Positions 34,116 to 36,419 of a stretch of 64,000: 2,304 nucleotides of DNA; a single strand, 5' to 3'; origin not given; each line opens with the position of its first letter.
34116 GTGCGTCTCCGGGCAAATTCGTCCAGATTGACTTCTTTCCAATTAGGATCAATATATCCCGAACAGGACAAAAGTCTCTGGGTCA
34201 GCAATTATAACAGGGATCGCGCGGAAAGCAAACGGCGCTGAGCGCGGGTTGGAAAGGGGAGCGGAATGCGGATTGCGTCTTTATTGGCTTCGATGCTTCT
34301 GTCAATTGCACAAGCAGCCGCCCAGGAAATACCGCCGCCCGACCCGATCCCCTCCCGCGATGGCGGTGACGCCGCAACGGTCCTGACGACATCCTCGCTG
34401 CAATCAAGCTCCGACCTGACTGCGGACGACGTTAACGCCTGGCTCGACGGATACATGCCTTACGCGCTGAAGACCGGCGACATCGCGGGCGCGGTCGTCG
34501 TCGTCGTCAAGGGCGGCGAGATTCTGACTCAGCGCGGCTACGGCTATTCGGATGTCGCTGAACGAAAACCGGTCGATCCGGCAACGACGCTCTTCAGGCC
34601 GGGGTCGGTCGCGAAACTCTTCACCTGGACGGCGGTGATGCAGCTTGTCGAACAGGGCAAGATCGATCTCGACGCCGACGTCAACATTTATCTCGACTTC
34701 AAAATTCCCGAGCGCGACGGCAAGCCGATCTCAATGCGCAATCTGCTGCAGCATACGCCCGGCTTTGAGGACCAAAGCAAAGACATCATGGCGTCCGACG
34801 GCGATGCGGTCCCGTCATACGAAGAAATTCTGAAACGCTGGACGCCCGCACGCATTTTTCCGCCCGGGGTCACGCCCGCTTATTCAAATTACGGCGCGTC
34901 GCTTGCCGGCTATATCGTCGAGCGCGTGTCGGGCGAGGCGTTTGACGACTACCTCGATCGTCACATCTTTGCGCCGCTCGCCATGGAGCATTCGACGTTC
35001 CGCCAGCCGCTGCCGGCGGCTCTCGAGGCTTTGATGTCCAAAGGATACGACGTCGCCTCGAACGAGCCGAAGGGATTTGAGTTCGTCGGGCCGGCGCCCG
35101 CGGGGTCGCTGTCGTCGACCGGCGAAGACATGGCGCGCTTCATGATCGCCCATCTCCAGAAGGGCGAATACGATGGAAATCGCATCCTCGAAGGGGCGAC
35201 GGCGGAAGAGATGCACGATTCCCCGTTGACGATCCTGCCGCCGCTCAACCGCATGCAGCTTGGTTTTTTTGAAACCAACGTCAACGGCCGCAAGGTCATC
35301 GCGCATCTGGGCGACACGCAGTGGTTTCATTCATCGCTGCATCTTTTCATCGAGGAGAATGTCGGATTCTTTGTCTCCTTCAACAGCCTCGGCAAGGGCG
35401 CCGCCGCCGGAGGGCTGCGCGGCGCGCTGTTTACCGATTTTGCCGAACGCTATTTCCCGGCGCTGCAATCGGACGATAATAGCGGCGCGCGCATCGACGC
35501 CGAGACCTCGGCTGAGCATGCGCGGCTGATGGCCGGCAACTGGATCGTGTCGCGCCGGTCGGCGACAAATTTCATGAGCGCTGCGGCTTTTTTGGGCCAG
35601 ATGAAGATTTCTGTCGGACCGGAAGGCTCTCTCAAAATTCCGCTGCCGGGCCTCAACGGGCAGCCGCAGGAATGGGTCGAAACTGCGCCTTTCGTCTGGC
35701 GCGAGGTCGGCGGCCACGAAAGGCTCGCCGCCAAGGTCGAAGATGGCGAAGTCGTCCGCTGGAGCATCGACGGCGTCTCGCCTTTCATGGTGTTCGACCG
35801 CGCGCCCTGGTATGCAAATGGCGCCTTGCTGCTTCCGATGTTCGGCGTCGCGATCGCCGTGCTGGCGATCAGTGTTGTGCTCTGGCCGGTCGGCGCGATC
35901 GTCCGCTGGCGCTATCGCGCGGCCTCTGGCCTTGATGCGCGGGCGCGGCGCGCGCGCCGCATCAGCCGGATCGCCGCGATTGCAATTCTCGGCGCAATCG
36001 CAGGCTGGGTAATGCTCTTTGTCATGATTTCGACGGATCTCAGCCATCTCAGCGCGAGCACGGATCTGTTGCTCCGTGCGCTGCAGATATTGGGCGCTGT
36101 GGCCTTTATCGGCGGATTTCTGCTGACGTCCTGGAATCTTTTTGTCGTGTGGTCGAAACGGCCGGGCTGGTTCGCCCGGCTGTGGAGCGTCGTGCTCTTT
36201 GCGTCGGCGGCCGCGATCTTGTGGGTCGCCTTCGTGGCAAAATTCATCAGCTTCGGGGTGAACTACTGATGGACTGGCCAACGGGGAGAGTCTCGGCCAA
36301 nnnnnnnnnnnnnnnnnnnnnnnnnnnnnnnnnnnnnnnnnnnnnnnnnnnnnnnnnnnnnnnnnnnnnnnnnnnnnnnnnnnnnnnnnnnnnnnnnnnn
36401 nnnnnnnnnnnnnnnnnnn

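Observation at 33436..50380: Self-contained TonB-dependent locus for D-amino-acid peptides (a peptide analogue of a PUL)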

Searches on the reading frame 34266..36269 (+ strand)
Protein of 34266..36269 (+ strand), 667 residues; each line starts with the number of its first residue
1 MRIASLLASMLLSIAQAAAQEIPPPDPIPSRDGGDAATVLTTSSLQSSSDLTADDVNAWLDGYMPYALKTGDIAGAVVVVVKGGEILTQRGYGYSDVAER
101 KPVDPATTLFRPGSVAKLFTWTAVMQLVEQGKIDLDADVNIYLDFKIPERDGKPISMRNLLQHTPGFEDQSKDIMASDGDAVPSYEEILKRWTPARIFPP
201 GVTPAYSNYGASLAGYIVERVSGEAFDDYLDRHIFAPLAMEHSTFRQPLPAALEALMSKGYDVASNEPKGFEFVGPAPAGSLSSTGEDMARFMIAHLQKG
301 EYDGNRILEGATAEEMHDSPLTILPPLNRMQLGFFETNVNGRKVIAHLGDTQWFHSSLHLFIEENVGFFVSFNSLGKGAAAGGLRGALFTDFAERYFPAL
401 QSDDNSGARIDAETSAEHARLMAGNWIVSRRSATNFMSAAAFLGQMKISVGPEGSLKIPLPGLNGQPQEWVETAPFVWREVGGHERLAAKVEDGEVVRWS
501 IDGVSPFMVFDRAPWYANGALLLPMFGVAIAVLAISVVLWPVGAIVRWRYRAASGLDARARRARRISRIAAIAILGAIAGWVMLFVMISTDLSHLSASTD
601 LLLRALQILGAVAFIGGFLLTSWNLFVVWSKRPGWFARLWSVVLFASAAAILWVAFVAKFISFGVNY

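Call 4: search_protein_families(library=pfam, proteins=[window:34266-36269:+])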
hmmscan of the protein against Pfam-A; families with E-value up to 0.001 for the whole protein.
window:34266-36269:+ (667 aa): 1 family
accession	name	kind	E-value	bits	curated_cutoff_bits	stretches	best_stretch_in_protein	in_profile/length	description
PF00144.29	Beta-lactamase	-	1.1e-58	199.4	27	1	68-378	9-314/329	Beta-lactamase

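Call 5: search_protein_families(library=ncbifam, proteins=[window:34266-36269:+])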
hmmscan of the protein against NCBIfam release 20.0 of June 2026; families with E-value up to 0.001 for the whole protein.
window:34266-36269:+ (667 aa): 46 families (the best 25 are shown)
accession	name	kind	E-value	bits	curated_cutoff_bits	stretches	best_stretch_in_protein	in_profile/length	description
NF007943.0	PRK10662.1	equivalog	1.9e-22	79.4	266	1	50-302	25-276/380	D-alanyl-D-alanine-carboxypeptidase/endopeptidase AmpH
NF033085.1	bla_class_C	equivalog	3.5e-21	75.4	415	1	56-303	4-241/356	class C beta-lactamase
NF009622.0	PRK13128.1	equivalog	5.7e-18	64.7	443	1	75-268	24-215/518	D-aminopeptidase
NF000519.2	blaPDC_var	exception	7.6e-17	61.6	900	1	39-298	17-267/397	PDC variant family class C beta-lactamase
NF045671.1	blaPNC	exception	3e-16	59.2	750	1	46-303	35-282/401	PNC family class C beta-lactamase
NF041665.1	blaPSZ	exception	6.7e-15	55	850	1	38-298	11-258/379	PSZ family class C beta-lactamase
NF000422.6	blaPDC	exception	9.6e-14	51.4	865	1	33-295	11-264/397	PDC family class C beta-lactamase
NF033569.1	blaLHK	exception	1e-13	51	850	1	57-299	38-270/390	LHK family class C beta-lactamase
NF012173.1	CMY2-MIR-ACT-EC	exception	4.1e-13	48.9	680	1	39-299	11-260/380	CMY2/MIR/ACT/EC family class C beta-lactamase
NF053709.1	blaAKO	exception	6.4e-13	48.4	875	1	62-303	34-264/381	AKO family class C beta-lactamase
NF000185.2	BlaEC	exception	9e-13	47.9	850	1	68-299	36-256/377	BlaEC family class C beta-lactamase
NF002968.0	PRK03642.1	equivalog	9.3e-13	47.8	385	1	50-249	34-245/432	penicillin binding protein PBP4B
NF000385.4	blaACT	exception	1.5e-12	47.2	810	1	67-298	39-259/380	ACT family cephalosporin-hydrolyzing class C beta-lactamase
NF000425.2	blaADC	exception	3.6e-12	46.1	800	1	60-303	36-269/383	ADC family extended-spectrum class C beta-lactamase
NF038089.1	blaYRC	exception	7e-12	45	870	1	67-261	39-223/381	YRC family class C beta-lactamase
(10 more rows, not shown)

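Call 25: search_solved_structures(query=window:34266-36269:+, max_evalue=0.00001)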
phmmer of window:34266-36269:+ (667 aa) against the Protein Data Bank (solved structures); distinct sequences matched with E-value up to 0.00001: 131 (the best 60 are shown).
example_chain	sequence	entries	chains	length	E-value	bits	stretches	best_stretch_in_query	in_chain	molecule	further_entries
9sn1_A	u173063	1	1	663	1.8e-26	95.7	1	80-371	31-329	Beta-lactamase family protein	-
2qmi_A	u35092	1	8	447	3.8e-23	84.7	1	68-376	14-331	Pbp related beta-lactamase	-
4y7p_A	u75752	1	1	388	8.8e-22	80.2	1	75-354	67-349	Alkaline D-peptidase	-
4gdn_A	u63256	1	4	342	1.7e-21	79.3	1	52-373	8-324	Protein flp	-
7spn_A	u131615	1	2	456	1.4e-18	69.7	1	73-245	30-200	IS11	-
7pp3_A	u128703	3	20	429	1.7e-18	69.4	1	68-335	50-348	Esterase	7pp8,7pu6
6kjh_A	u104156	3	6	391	2.4e-17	65.6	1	55-316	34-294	Putative beta-lactamase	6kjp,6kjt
9s7k_A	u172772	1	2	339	4e-17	64.8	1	75-297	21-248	D-alanyl-D-alanine carboxypeptidase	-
6kjj_A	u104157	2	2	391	6.1e-17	64.2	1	55-316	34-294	Putative beta-lactamase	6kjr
1sde_A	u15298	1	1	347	8.5e-17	63.8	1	59-260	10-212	D-alanyl-D-alanine carboxypeptidase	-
1cef_A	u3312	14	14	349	8.6e-17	63.7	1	59-260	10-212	D-ALANYL-D-ALANINE CARBOXYPEPTIDASE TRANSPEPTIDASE | D-ALANYL-D-ALANINE CARBOXYPEPTIDASE | D-alanyl-D-alanine carboxypeptidase precursor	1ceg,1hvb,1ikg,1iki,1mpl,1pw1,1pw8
7uda_A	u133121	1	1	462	1.1e-16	63.4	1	60-316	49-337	Beta-lactamase domain-containing protein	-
7u1b_A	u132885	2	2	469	1.2e-16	63.3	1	60-316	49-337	Beta-lactamase domain-containing protein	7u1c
8xy8_A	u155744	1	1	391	1.8e-16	62.7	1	40-298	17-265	Beta-lactamase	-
6kjq_A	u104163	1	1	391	4.2e-16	61.5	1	55-316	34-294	Putative beta-lactamase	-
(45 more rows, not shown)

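Call 81: find_homologous_proteins(query=window:34266-36269:+, max_evalue=1e-20)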
Query window:34266-36269:+ (667 aa): 7999 proteins with E <= 1e-20 among 8000 candidates; the best 120 are listed.
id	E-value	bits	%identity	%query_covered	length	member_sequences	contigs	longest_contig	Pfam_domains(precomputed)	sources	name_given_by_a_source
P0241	0.0e+0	1501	100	100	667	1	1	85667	PF00144.30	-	-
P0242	1.5e-284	963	68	94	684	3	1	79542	PF00144.30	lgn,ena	-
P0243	5.0e-281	952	63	100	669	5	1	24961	PF00144.30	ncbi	-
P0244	3.2e-280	949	64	100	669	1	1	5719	PF00144.30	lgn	-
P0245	2.7e-279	946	64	99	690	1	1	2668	PF00144.30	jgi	jgi:CubicO group peptidase (beta-lactamase class C family)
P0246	1.1e-278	944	64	98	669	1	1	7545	PF00144.30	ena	-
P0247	6.8e-277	938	66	93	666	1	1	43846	PF00144.30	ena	-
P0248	3.5e-276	936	63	100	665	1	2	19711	PF00144.30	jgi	jgi:CubicO group peptidase (beta-lactamase class C family)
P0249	3.0e-274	929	66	93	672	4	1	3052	PF00144.30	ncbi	-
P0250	5.5e-274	929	62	99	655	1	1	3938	PF00144.30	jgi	jgi:CubicO group peptidase (beta-lactamase class C family)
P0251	2.9e-273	926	62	99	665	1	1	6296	PF00144.30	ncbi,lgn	-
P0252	1.7e-272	924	66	92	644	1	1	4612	PF00144.30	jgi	jgi:CubicO group peptidase (beta-lactamase class C family)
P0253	2.0e-272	923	64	98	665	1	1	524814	PF00144.30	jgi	jgi:CubicO group peptidase (beta-lactamase class C family)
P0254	2.4e-272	923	65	93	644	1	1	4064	PF00144.30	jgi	jgi:CubicO group peptidase (beta-lactamase class C family)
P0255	4.3e-272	922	65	93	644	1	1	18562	PF00144.30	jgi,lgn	jgi:CubicO group peptidase (beta-lactamase class C family)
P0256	6.0e-272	922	66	93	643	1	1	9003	PF00144.30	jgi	jgi:CubicO group peptidase (beta-lactamase class C family)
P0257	1.2e-271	921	66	93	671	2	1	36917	PF00144.30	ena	-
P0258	1.4e-271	921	62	100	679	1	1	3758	PF00144.30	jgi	jgi:CubicO group peptidase (beta-lactamase class C family)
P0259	2.2e-271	920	66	93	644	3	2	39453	PF00144.30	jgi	jgi:CubicO group peptidase (beta-lactamase class C family)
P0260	7.8e-271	918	66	93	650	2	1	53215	PF00144.30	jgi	jgi:CubicO group peptidase (beta-lactamase class C family)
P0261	1.2e-270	918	63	97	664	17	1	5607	PF00144.30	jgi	jgi:CubicO group peptidase (beta-lactamase class C family)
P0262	1.3e-270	917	65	93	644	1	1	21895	PF00144.30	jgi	jgi:CubicO group peptidase (beta-lactamase class C family)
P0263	4.2e-270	916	62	99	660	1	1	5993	PF00144.30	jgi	jgi:CubicO group peptidase (beta-lactamase class C family)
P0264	4.3e-270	916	62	100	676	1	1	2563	PF00144.30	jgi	jgi:CubicO group peptidase (beta-lactamase class C family)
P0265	4.4e-270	916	65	93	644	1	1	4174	PF00144.30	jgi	jgi:CubicO group peptidase (beta-lactamase class C family)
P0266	4.9e-270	915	66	93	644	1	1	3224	PF00144.30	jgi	jgi:CubicO group peptidase (beta-lactamase class C family)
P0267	7.2e-270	915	64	93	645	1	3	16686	PF00144.30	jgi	jgi:CubicO group peptidase (beta-lactamase class C family)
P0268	1.2e-269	914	62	99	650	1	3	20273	PF00144.30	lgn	-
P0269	2.2e-269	913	61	99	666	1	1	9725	PF00144.30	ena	-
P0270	3.3e-269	913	65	93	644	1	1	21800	PF00144.30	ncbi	ncbi:MAG TPA: serine hydrolase domain-containing protein [Steroidobacteraceae bacterium]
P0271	3.5e-269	913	65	93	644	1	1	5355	PF00144.30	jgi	jgi:CubicO group peptidase (beta-lactamase class C family)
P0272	4.0e-269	912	64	95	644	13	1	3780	PF00144.30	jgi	jgi:CubicO group peptidase (beta-lactamase class C family)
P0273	4.2e-269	912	65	93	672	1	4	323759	PF00144.30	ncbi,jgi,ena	jgi:CubicO group peptidase (beta-lactamase class C family)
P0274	6.0e-269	912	65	93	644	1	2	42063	PF00144.30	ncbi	-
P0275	6.6e-269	912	64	93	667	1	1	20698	PF00144.30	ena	-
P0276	9.9e-269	911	65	93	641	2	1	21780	PF00144.30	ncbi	ncbi:MAG: serine hydrolase domain-containing protein [Steroidobacteraceae bacterium]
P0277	1.5e-268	911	64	93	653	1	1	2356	PF00144.30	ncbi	ncbi:MAG TPA: serine hydrolase domain-containing protein, partial [Steroidobacteraceae bacterium]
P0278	1.7e-268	910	64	95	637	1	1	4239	PF00144.30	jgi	jgi:CubicO group peptidase (beta-lactamase class C family)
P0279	2.9e-268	910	65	94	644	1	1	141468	PF00144.30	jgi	jgi:CubicO group peptidase (beta-lactamase class C family)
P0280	3.6e-268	909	65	93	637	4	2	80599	PF00144.30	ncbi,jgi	ncbi:MAG TPA: serine hydrolase domain-containing protein [Steroidobacteraceae bacterium]|jgi:CubicO 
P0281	1.1e-267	908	62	100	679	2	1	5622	PF00144.30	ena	-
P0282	1.1e-267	908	64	93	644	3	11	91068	PF00144.30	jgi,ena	jgi:CubicO group peptidase (beta-lactamase class C family)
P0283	1.5e-267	907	63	97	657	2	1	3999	PF00144.30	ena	-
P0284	1.6e-267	907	65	93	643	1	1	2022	PF00144.30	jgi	jgi:CubicO group peptidase (beta-lactamase class C family)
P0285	2.0e-267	907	62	100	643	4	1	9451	PF00144.30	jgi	jgi:CubicO group peptidase (beta-lactamase class C family)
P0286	2.4e-267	907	63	95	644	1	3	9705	PF00144.30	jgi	jgi:CubicO group peptidase (beta-lactamase class C family)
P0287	2.9e-267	906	64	93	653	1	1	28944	PF00144.30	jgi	jgi:CubicO group peptidase (beta-lactamase class C family)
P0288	2.9e-267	906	64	94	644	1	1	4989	PF00144.30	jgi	jgi:CubicO group peptidase (beta-lactamase class C family)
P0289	3.0e-267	906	65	93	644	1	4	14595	PF00144.30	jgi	jgi:CubicO group peptidase (beta-lactamase class C family)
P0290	4.2e-267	906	64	93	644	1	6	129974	PF00144.30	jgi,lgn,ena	jgi:CubicO group peptidase (beta-lactamase class C family)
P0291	5.0e-267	906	64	93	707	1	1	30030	PF00144.30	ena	-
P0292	6.0e-267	905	65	93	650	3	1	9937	PF00144.30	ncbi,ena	-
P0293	7.6e-267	905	64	93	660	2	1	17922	PF00144.30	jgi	jgi:CubicO group peptidase (beta-lactamase class C family)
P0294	9.5e-267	905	64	93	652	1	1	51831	PF00144.30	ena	-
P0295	1.1e-266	904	64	93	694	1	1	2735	PF00144.30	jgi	jgi:CubicO group peptidase (beta-lactamase class C family)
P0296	1.3e-266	904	65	93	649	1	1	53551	PF00144.30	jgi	-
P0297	1.3e-266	904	65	93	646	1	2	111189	PF00144.30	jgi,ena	-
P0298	1.4e-266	904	65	93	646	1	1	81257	PF00144.30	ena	-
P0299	1.4e-266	904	64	93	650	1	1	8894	PF00144.30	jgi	-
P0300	1.4e-266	904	63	93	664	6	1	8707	PF00144.30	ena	-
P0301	1.6e-266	904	64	92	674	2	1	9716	PF00144.30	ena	-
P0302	2.1e-266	904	63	95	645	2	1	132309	PF00144.30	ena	-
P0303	2.2e-266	903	64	93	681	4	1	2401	PF00144.30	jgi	-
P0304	2.5e-266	903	63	95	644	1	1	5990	PF00144.30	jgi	-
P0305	2.7e-266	903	64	92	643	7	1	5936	PF00144.30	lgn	-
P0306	3.1e-266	903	61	98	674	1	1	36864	PF00144.30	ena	-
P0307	3.3e-266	903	61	100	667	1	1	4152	PF00144.30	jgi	jgi:CubicO group peptidase (beta-lactamase class C family)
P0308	3.9e-266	903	65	93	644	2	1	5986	PF00144.30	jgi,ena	-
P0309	5.7e-266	902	63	99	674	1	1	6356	PF00144.30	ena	-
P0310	7.6e-266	902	63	93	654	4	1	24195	PF00144.30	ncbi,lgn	-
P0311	1.1e-265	901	64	93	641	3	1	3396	PF00144.30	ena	-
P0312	1.3e-265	901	61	100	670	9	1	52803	PF00144.30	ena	-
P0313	1.5e-265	901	64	92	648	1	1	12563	PF00144.30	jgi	jgi:CubicO group peptidase (beta-lactamase class C family)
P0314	2.4e-265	900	63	95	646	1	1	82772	PF00144.30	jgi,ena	jgi:CubicO group peptidase (beta-lactamase class C family)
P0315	4.7e-265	899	64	93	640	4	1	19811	PF00144.30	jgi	jgi:CubicO group peptidase (beta-lactamase class C family)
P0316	5.0e-265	899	64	93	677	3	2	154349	PF00144.30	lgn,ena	-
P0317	5.0e-265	899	63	94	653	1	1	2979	PF00144.30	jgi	jgi:CubicO group peptidase (beta-lactamase class C family)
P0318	8.7e-265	898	60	100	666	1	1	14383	PF00144.30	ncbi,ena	ncbi:MAG: serine hydrolase domain-containing protein [Pseudomonadota bacterium]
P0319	1.2e-264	898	64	92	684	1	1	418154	PF00144.30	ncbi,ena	-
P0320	1.2e-264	898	64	92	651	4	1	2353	PF00144.30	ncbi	-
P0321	1.2e-264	898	63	94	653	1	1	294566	PF00144.30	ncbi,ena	-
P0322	1.4e-264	897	64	93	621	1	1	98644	PF00144.30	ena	-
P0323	1.8e-264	897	65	92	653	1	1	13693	PF00144.30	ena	-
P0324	2.0e-264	897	64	93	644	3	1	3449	PF00144.30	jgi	jgi:CubicO group peptidase (beta-lactamase class C family)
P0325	2.1e-264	897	64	93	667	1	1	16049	PF00144.30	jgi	jgi:CubicO group peptidase (beta-lactamase class C family)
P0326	2.9e-264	896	64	93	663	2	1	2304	PF00144.30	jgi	-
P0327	4.0e-264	896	59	100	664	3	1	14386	PF00144.30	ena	-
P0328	5.8e-264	895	65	92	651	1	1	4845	PF00144.30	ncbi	-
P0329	6.1e-264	895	64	93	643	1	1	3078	PF00144.30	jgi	jgi:CubicO group peptidase (beta-lactamase class C family)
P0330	6.7e-264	895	61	98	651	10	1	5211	PF00144.30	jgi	-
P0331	7.1e-264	895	65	93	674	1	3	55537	PF00144.30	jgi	jgi:CubicO group peptidase (beta-lactamase class C family)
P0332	7.1e-264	895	63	93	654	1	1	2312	PF00144.30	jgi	jgi:CubicO group peptidase (beta-lactamase class C family)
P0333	7.3e-264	895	63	93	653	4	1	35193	PF00144.30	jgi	jgi:CubicO group peptidase (beta-lactamase class C family)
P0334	7.4e-264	895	64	92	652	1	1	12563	PF00144.30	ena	-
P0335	7.9e-264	895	63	93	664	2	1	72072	PF00144.30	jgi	-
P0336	9.5e-264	895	64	93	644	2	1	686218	PF00144.30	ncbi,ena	-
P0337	9.7e-264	895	63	93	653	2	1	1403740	PF00144.30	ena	-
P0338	9.9e-264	895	61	100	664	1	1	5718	PF00144.30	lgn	-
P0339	1.0e-263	895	64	94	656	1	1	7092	PF00144.30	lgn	-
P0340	1.0e-263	895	64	93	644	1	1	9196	PF00144.30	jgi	jgi:CubicO group peptidase (beta-lactamase class C family)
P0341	1.2e-263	894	61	100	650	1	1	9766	PF00144.30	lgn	-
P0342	1.4e-263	894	63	95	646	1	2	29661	PF00144.30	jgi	jgi:CubicO group peptidase (beta-lactamase class C family)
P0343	1.5e-263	894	63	93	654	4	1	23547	PF00144.30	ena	-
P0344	1.5e-263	894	64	93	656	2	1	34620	PF00144.30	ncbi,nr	ncbi:MAG TPA: serine hydrolase domain-containing protein [Steroidobacteraceae bacterium]|nr:serine h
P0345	2.4e-263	893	63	93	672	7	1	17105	PF00144.30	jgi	jgi:CubicO group peptidase (beta-lactamase class C family)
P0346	2.7e-263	893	64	93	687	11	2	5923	PF00144.30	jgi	jgi:CubicO group peptidase (beta-lactamase class C family)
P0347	2.7e-263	893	64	93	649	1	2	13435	PF00144.30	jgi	jgi:CubicO group peptidase (beta-lactamase class C family)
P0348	3.0e-263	893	64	93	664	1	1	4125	PF00144.30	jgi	jgi:CubicO group peptidase (beta-lactamase class C family)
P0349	3.1e-263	893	65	93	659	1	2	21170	PF00144.30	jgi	jgi:CubicO group peptidase (beta-lactamase class C family)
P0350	3.3e-263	893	63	93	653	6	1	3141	PF00144.30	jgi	jgi:CubicO group peptidase (beta-lactamase class C family)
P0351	3.9e-263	893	62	95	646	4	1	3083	PF00144.30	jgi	jgi:CubicO group peptidase (beta-lactamase class C family)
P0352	4.0e-263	893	63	92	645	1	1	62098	PF00144.30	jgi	jgi:CubicO group peptidase (beta-lactamase class C family)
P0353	5.0e-263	892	64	93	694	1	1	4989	PF00144.30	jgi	jgi:CubicO group peptidase (beta-lactamase class C family)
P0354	5.3e-263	892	64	92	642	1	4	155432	PF00144.30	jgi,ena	-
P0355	5.5e-263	892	64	93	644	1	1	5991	PF00144.30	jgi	jgi:CubicO group peptidase (beta-lactamase class C family)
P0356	6.0e-263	892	63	93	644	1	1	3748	PF00144.30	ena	-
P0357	7.0e-263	892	62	99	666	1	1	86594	PF00144.30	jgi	jgi:CubicO group peptidase (beta-lactamase class C family)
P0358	1.0e-262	891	63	93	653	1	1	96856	PF00144.30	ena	-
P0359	1.1e-262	891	63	93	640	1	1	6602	PF00144.30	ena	-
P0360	1.8e-262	890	63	95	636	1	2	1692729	PF00144.30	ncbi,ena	-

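Call 90: predict_structure(alignment_id=A1)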
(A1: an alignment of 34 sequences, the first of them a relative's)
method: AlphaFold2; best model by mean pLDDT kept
length: 667 residues; sequences in the alignment: 34
mean_pLDDT: 75.9   pTM: 0.73
mean pLDDT of the five models: 75.9, 73.9, 72.9, 56.0, 51.2
residues with pLDDT >= 90: 193; 70-90: 273; 50-70: 97; < 50: 104
segments of 3 or more residues with pLDDT < 50: 1-5, 7-48, 163-171, 194-207, 319-324, 332-337, 402-407, 431-437, 503-507, 664-667
pLDDT, mean of each block of 10 residues (from residue 1): 43 36 29 28 40 93 88 93 95 95 97 85 91 86 71 66 45 59 67 46 48 85 93 96 91 94 87 74 95 93 92 68 51 53 74 87 91 84 79 79 52 91 82 47 79 87 75 83 76 84 57 84 89 87 80 76 86 90 76 64 83 93 90 79 92 83 50
secondary structure, 60 per line:
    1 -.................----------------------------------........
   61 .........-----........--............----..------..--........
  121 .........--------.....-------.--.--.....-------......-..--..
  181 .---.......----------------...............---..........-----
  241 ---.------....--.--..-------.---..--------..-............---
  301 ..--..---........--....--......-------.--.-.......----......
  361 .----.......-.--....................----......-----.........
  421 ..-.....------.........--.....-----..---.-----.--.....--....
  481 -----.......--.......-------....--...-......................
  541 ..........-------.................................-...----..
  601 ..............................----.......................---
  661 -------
elements in order (helices of 4 or more, strands of 3 or more residues): H2-18 H53-69 E75-82 E85-96 H113-129 H139-142 H157-160 H168-173 H185-191 H208-222 H226-235 H251-254 H286-297 H310-317 H320-323 H326-331 E344-350 E355-361 E366-372 H377-396 H401-406 H412-422 E424-428 H435-443 E446-450 E470-474 E477-480 E486-492 E495-501 E509-512 H519-550 H558-590 H599-630 H635-657
